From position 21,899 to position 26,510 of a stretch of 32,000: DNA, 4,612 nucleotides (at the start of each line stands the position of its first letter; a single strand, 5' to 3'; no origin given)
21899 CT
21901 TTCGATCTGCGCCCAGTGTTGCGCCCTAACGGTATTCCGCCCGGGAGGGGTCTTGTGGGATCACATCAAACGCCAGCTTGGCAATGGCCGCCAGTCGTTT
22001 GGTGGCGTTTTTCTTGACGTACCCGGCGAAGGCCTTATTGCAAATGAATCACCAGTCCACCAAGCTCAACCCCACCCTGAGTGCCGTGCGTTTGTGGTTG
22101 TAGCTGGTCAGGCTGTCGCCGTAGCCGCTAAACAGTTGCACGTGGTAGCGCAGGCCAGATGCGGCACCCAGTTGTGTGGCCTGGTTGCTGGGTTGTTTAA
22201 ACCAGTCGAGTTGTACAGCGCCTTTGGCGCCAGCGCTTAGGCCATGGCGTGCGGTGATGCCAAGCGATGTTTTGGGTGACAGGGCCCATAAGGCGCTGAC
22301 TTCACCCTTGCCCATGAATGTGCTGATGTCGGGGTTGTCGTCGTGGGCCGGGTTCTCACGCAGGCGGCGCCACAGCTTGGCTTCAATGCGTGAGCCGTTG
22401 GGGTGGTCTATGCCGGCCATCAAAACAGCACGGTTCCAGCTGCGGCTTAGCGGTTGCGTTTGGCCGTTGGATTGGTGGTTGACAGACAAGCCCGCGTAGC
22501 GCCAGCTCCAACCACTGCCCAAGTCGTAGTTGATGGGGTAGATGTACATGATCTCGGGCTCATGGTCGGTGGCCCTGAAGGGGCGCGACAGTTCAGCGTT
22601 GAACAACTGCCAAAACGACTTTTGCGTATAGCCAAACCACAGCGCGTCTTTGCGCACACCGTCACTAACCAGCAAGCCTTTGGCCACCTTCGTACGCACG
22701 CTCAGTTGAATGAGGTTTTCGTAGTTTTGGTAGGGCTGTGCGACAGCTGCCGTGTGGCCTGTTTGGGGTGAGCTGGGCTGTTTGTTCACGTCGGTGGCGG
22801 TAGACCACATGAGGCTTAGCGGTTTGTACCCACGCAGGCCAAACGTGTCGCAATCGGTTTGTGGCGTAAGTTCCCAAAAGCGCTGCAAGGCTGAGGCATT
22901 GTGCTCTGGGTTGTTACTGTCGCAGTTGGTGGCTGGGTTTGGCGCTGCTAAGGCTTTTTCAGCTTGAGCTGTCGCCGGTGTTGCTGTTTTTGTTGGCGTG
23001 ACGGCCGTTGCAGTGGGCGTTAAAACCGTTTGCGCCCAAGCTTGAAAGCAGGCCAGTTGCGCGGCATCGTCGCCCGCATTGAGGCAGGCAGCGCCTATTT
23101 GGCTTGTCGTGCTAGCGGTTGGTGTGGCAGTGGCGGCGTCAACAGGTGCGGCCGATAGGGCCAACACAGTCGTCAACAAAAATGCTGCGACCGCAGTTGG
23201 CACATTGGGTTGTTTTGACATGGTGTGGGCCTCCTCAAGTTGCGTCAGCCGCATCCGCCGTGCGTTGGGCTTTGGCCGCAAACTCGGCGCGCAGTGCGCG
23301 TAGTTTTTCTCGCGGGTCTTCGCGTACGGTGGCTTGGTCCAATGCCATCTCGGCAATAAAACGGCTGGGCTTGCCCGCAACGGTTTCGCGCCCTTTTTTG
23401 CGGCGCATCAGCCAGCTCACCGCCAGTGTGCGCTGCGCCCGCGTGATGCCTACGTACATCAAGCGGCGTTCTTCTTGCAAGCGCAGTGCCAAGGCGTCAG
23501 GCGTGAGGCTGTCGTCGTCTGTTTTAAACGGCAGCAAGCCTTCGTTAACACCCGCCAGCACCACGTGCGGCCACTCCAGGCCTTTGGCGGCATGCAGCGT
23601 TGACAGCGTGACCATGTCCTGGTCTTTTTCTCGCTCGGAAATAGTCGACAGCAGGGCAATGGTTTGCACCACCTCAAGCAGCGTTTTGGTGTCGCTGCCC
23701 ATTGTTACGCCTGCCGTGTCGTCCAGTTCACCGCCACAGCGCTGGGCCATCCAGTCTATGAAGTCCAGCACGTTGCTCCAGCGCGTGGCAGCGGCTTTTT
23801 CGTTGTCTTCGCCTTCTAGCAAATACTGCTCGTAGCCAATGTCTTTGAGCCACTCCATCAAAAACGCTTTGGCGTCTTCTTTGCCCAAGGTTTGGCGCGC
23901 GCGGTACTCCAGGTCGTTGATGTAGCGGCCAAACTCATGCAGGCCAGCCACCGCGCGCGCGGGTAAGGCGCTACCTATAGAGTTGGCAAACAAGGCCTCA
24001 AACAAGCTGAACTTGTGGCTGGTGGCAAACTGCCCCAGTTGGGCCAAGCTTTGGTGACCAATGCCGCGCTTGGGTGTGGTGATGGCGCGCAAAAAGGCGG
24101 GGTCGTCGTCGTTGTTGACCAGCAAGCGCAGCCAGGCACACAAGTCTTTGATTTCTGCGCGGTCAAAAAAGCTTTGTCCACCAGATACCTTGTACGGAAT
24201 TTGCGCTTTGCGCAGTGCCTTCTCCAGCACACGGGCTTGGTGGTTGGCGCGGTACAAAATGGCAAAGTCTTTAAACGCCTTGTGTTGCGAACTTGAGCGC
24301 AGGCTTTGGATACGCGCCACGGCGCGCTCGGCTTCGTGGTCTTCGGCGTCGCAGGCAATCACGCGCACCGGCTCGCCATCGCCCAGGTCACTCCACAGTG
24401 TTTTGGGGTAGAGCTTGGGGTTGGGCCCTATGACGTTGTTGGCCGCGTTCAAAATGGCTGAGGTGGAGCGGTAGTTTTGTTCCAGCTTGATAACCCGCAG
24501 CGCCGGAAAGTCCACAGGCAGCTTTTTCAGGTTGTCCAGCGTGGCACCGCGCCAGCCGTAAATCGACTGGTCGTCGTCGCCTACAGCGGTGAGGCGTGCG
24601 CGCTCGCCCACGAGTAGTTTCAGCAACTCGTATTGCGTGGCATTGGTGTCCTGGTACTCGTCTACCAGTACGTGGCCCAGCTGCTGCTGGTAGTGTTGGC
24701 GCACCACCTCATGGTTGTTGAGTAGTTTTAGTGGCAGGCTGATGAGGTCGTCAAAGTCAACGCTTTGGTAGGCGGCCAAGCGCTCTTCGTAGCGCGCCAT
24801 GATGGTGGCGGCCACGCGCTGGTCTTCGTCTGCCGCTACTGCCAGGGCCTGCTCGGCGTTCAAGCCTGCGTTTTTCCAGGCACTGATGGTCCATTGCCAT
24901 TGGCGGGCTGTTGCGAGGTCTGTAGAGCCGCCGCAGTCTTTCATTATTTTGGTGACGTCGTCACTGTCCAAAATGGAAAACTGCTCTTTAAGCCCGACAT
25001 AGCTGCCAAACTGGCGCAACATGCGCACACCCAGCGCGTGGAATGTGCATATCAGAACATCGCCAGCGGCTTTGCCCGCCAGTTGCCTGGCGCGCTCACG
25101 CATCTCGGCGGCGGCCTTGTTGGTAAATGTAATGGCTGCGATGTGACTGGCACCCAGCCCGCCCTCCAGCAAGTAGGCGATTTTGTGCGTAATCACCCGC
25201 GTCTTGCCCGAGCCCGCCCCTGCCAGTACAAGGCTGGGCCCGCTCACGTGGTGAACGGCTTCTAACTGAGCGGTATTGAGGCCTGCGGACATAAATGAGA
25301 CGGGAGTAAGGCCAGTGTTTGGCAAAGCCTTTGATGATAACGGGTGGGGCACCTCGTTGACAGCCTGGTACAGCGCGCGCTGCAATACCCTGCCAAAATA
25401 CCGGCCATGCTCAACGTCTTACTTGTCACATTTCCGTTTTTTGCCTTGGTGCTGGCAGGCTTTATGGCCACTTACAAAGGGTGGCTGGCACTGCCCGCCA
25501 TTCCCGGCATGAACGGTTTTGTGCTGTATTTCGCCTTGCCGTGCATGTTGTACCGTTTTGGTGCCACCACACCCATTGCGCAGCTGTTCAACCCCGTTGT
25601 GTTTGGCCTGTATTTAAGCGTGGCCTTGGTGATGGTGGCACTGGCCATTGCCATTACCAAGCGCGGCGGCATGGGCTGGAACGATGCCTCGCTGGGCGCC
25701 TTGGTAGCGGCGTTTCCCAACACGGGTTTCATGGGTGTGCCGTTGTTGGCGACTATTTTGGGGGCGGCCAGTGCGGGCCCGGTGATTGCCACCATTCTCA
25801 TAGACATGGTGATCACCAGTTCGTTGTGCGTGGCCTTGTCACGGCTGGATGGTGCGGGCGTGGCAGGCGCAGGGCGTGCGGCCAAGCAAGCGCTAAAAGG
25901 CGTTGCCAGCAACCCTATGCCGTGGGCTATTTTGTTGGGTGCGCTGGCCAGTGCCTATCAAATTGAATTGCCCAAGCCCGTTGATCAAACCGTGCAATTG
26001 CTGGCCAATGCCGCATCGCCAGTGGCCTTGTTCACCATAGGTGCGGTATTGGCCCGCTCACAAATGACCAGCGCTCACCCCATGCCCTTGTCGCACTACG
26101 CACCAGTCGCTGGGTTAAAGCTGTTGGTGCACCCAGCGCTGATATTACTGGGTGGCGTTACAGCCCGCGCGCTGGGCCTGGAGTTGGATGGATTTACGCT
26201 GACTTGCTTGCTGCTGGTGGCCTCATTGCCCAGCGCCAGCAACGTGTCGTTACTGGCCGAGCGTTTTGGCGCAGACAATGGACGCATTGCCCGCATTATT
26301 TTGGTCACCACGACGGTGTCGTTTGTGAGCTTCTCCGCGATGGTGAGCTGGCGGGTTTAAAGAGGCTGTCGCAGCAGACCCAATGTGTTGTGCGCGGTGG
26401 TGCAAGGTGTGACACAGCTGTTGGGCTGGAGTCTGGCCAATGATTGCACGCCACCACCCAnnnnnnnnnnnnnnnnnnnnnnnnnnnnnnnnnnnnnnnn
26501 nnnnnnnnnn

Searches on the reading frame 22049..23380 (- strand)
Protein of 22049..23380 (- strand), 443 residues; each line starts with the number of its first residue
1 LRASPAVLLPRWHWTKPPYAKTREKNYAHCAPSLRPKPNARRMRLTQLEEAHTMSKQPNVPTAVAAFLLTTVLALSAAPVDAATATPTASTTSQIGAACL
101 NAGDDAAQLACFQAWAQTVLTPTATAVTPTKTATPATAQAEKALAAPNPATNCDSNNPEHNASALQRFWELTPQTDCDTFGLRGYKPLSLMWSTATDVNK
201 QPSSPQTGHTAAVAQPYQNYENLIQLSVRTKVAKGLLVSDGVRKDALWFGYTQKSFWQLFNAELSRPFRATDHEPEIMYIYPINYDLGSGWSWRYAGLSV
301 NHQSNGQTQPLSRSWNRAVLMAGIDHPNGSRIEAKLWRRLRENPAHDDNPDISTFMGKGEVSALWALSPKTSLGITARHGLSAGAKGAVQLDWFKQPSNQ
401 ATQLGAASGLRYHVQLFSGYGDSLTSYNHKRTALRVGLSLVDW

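Call 14: search_protein_families(library=ncbifam, max_evalue=0.001, proteins=[window:22049-23380:-])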
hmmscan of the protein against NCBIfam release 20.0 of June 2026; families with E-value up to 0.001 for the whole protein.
window:22049-23380:- (443 aa): 1 family
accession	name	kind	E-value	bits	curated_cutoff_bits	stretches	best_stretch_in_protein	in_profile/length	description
NF008031.0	PRK10763.1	equivalog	1.7e-39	135.8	369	1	175-442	45-288/290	phospholipase A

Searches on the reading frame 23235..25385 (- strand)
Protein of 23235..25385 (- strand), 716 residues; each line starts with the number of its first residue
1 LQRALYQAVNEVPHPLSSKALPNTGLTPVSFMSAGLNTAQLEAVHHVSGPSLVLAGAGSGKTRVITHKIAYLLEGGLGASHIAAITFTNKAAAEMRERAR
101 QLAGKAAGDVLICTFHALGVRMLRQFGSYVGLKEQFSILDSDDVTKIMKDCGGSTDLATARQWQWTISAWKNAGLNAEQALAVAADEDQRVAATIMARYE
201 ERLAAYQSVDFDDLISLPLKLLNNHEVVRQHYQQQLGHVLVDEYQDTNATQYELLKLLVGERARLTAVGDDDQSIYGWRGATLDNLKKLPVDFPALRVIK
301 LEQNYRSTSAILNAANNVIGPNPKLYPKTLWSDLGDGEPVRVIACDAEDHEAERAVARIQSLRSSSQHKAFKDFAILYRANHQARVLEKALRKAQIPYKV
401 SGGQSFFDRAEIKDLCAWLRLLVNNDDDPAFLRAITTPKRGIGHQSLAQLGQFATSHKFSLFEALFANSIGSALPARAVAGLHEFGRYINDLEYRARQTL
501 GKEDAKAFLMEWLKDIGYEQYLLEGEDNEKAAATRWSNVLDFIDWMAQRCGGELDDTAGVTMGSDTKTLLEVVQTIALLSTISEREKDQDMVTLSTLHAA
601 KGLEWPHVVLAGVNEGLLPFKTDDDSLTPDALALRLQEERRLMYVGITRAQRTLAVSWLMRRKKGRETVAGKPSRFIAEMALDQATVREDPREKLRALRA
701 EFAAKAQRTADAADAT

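Call 14: search_protein_families(library=ncbifam, max_evalue=0.001, proteins=[window:23235-25385:-])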
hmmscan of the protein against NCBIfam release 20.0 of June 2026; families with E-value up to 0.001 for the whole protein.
window:23235-25385:- (716 aa): 18 families
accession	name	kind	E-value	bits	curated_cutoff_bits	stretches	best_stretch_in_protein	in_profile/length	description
TIGR01074.1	rep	equivalog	1.3e-226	754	951.45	1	36-689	2-641/668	DNA helicase Rep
NF008172.0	PRK10919.1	equivalog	3.1e-185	617.2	1168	1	36-687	3-640/673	DNA helicase Rep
TIGR01073.1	pcrA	equivalog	2e-179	598.4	911.2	1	34-710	3-662/725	DNA helicase PcrA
NF008743.0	PRK11773.1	equivalog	9.1e-165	549.9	965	1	29-684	3-640/720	DNA helicase II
TIGR01075.1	uvrD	equivalog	2.5e-155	518.6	1144.45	1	35-683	4-634/715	DNA helicase II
NF008276.0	PRK11054.1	equivalog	5.2e-47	160.7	543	3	31-185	192-343/684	DNA helicase IV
TIGR02785.1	addA_Gpos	equivalog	2.3e-41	141.7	707.65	3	190-318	339-479/1234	helicase-exonuclease AddAB subunit AddA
TIGR00609.1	recB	equivalog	1.2e-37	129.6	696.05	3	190-319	320-455/1175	exodeoxyribonuclease V subunit beta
NF010485.0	PRK13909.1-2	equivalog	9e-35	120.1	650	2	205-422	298-524/909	RecB-like helicase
TIGR02784.1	addA_alphas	equivalog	1.3e-34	119.8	860.75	2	188-319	340-493/1138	double-strand break repair helicase AddA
NF010487.0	PRK13909.1-4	equivalog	6.9e-34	117.2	759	2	205-423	294-527/924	RecB-like helicase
NF008128.0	PRK10876.1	equivalog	4.1e-15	54.5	1697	1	207-318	347-460/1181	exodeoxyribonuclease V subunit beta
NF041464.1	HelD_BACSU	equivalog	1.1e-12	46.7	419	1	225-394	536-696/779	RNA polymerase recycling motor HelD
NF010486.0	PRK13909.1-3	equivalog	3e-12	45.4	1109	1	233-397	328-509/921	RecB-like helicase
NF010484.0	PRK13909.1-1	equivalog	3.3e-12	45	1074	2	198-319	302-435/945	RecB-like helicase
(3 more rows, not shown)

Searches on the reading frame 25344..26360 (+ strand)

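Call 14: search_protein_families(library=ncbifam, max_evalue=0.001, proteins=[window:25344-26360:+])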
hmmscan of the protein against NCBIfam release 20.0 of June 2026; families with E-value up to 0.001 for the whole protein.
window:25344-26360:+ (338 aa): 2 families
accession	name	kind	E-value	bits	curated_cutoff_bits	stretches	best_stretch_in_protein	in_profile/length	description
TIGR00946.1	2a69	subfamily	2.9e-19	69.4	246.05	1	30-329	12-326/336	auxin efflux carrier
NF007384.0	PRK09903.1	equivalog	4.1e-11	42.7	404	1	31-328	11-300/314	transporter YfdV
